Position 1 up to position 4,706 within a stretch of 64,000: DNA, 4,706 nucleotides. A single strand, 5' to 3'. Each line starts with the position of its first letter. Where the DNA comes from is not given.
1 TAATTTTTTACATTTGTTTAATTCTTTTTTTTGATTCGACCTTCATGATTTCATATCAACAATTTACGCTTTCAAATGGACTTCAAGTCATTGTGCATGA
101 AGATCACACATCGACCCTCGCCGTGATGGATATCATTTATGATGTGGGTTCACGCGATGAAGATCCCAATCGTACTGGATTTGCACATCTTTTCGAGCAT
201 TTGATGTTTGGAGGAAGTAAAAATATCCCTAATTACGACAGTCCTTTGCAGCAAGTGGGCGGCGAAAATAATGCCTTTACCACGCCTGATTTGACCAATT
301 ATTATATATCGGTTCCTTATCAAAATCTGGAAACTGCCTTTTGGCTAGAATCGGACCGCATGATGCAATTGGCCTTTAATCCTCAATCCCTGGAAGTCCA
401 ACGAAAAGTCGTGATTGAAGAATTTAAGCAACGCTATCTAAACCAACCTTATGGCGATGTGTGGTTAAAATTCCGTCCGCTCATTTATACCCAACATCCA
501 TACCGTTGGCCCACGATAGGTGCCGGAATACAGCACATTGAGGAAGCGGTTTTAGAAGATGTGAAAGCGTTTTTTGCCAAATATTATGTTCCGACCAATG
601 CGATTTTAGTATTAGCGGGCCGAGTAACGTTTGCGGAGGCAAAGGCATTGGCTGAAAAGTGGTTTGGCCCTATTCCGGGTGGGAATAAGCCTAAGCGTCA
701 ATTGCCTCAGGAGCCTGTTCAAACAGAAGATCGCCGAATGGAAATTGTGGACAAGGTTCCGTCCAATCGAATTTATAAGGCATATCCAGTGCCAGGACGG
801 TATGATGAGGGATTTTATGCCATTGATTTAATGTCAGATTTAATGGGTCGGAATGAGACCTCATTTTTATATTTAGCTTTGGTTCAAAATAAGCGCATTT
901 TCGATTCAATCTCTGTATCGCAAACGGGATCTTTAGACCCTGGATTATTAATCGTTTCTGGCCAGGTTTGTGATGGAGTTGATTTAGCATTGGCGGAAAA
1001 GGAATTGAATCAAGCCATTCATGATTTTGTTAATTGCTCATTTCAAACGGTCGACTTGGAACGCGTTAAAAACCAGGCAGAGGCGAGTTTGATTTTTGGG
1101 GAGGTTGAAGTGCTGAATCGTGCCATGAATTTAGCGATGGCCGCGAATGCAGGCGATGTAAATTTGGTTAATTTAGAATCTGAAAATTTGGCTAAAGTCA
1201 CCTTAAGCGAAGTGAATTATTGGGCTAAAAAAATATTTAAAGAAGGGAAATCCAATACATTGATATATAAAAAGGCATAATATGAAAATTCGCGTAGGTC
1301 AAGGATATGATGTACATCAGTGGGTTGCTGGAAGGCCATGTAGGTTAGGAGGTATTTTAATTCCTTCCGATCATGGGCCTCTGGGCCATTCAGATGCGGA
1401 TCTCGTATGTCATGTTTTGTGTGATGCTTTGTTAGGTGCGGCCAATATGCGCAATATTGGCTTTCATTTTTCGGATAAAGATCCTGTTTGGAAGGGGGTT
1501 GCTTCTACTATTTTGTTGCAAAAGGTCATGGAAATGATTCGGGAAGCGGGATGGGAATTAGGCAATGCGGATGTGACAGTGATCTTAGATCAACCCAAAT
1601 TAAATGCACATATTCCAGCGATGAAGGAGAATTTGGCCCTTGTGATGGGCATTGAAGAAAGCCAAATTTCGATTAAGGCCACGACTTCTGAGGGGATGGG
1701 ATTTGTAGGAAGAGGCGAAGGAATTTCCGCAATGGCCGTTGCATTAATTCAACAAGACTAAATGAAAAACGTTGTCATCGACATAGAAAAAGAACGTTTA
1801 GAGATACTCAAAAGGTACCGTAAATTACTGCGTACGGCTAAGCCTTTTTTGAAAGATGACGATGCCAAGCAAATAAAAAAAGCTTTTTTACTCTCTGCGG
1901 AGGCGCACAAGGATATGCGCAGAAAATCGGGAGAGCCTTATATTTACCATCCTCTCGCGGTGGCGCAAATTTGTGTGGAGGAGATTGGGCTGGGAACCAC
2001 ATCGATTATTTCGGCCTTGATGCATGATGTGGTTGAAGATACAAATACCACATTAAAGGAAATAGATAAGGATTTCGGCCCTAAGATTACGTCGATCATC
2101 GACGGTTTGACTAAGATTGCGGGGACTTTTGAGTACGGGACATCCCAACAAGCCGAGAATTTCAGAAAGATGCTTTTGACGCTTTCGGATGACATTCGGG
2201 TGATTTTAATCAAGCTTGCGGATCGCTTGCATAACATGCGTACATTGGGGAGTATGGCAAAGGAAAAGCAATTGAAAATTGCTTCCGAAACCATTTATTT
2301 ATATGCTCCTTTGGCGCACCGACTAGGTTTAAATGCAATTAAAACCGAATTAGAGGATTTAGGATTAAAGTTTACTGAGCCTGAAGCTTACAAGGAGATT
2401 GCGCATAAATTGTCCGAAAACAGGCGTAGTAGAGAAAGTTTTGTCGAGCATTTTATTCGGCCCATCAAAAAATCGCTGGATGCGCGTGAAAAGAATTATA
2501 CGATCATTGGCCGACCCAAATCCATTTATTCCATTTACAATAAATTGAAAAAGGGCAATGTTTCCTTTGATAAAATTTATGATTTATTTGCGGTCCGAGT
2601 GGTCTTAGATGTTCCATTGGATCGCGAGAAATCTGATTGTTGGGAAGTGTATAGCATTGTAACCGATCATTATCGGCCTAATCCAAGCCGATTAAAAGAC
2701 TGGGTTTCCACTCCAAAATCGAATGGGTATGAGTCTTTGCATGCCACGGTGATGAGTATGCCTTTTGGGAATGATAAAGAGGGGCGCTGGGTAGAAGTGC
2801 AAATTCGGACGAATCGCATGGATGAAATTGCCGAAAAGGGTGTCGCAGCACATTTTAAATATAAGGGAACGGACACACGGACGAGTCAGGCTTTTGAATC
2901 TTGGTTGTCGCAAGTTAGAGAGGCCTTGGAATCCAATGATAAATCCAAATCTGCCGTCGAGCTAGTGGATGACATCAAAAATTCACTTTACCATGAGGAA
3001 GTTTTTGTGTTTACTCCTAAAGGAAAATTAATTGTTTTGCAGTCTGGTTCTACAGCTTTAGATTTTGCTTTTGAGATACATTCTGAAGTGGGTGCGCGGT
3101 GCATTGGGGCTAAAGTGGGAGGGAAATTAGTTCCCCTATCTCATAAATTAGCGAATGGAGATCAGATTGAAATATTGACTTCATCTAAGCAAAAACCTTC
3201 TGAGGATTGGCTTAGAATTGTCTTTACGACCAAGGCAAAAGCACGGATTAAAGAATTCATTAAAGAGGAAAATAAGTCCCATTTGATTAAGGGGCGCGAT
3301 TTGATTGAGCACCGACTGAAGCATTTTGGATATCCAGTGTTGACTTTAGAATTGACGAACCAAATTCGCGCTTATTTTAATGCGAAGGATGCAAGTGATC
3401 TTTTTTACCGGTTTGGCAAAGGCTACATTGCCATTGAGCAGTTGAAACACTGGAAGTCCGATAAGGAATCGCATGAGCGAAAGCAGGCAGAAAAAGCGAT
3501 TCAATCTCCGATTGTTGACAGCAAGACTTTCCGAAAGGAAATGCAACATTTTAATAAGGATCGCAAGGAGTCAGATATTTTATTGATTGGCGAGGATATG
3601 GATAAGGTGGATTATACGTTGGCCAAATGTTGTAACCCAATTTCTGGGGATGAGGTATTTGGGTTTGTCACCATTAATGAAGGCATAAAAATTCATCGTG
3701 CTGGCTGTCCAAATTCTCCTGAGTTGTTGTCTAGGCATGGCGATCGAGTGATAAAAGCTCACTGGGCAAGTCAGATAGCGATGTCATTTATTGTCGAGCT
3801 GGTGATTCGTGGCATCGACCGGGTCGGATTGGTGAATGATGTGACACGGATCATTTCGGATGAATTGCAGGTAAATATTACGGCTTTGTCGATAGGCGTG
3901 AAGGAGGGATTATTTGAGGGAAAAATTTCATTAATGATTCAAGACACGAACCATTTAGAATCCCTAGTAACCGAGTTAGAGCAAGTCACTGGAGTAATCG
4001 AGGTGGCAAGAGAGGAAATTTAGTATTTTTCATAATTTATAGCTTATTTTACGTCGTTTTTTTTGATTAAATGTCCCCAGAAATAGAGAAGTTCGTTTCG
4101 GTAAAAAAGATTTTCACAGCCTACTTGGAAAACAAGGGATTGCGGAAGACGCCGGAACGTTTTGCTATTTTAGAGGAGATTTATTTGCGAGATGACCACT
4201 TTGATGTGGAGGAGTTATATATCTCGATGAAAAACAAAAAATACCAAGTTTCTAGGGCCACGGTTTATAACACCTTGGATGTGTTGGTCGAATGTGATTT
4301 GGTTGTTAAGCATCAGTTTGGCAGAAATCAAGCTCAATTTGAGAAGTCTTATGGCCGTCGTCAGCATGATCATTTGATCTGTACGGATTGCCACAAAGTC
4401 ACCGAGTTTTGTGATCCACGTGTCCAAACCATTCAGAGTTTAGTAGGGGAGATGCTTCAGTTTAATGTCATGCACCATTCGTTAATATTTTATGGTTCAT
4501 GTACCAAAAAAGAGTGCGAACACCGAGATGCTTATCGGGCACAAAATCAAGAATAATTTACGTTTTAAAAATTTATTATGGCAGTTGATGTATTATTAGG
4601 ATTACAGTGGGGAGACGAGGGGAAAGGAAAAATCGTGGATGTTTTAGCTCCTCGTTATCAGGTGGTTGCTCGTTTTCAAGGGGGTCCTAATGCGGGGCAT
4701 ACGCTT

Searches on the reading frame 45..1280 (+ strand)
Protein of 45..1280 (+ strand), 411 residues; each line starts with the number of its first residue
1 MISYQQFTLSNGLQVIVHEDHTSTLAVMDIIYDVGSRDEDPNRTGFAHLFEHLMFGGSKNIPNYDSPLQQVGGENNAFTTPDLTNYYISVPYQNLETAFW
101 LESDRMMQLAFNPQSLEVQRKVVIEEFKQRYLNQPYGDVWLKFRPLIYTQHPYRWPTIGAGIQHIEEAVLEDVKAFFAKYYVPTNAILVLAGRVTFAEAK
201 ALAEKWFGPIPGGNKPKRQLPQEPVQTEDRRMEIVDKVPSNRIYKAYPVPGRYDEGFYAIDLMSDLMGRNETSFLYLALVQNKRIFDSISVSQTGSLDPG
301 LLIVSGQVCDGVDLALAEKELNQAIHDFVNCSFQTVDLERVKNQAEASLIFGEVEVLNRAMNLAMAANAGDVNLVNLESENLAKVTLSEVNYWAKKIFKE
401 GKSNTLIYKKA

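Call 40: search_protein_families(library=pfam, proteins=[window:45-1280:+], max_evalue=0.00001)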
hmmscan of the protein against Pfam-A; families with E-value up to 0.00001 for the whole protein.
window:45-1280:+ (411 aa): 2 families
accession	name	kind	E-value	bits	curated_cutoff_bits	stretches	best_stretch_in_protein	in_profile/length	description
PF05193.26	Peptidase_M16_C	-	1.2e-26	94.1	23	1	170-344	4-180/181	Peptidase M16 inactive domain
PF00675.25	Peptidase_M16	-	3e-20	73.1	22.3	1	15-129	2-118/149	Insulinase (Peptidase family M16)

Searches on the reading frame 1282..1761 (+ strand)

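Call 40: search_protein_families(library=pfam, proteins=[window:1282-1761:+], max_evalue=0.00001)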
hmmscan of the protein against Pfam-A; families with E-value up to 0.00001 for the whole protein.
window:1282-1761:+ (159 aa): 1 family
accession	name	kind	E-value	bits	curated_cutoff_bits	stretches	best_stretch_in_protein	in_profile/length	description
PF02542.21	YgbB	-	1.9e-63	213.9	26.7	1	3-156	1-154/155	YgbB family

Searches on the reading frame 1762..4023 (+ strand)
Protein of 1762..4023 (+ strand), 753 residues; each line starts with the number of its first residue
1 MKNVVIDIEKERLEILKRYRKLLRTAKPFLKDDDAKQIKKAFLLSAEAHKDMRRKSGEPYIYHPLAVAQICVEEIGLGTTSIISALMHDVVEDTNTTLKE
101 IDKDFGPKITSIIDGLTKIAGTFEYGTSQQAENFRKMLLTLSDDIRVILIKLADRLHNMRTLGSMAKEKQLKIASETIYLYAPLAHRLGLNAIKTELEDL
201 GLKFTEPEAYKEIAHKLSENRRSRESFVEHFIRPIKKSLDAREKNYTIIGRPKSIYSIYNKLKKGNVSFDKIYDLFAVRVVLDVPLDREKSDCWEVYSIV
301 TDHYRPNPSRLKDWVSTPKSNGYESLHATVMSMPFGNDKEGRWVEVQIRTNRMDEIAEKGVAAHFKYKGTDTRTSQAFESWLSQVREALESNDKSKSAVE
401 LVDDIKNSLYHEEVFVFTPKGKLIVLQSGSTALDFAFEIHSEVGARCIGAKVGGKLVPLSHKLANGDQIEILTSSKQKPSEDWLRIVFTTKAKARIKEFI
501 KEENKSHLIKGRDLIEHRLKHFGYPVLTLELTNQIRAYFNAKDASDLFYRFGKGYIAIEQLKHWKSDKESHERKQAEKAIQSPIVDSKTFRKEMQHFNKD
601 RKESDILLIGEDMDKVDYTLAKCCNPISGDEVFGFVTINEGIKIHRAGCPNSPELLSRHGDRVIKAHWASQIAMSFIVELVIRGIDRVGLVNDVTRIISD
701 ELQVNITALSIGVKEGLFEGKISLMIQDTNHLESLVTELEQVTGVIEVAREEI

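Call 40: search_protein_families(library=pfam, proteins=[window:1762-4023:+], max_evalue=0.00001)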
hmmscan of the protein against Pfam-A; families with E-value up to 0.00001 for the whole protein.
window:1762-4023:+ (753 aa): 5 families
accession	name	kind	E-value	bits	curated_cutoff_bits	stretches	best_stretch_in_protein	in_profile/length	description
PF13328.12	HD_4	-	1.2e-42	145.8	27.2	1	41-190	1-155/156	HD domain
PF04607.23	RelA_SpoT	-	6e-36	123.6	27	1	250-370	1-111/113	Region found in RelA / SpoT proteins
PF02824.27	TGS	-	4e-21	75.3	22.2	1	414-473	1-60/60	TGS domain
PF13291.12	ACT_4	-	2.3e-18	67.1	27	1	675-750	4-80/80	ACT domain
PF01966.28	HD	-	2.2e-08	34.9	22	1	60-159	1-116/116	HD domain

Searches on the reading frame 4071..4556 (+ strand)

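Call 40: search_protein_families(library=pfam, proteins=[window:4071-4556:+], max_evalue=0.00001)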
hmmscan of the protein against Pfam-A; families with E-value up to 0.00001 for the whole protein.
window:4071-4556:+ (161 aa): 1 family
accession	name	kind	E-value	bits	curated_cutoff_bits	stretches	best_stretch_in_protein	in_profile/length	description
PF01475.25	FUR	-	2.1e-29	102.6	23.1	1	22-141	2-121/121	Ferric uptake regulator family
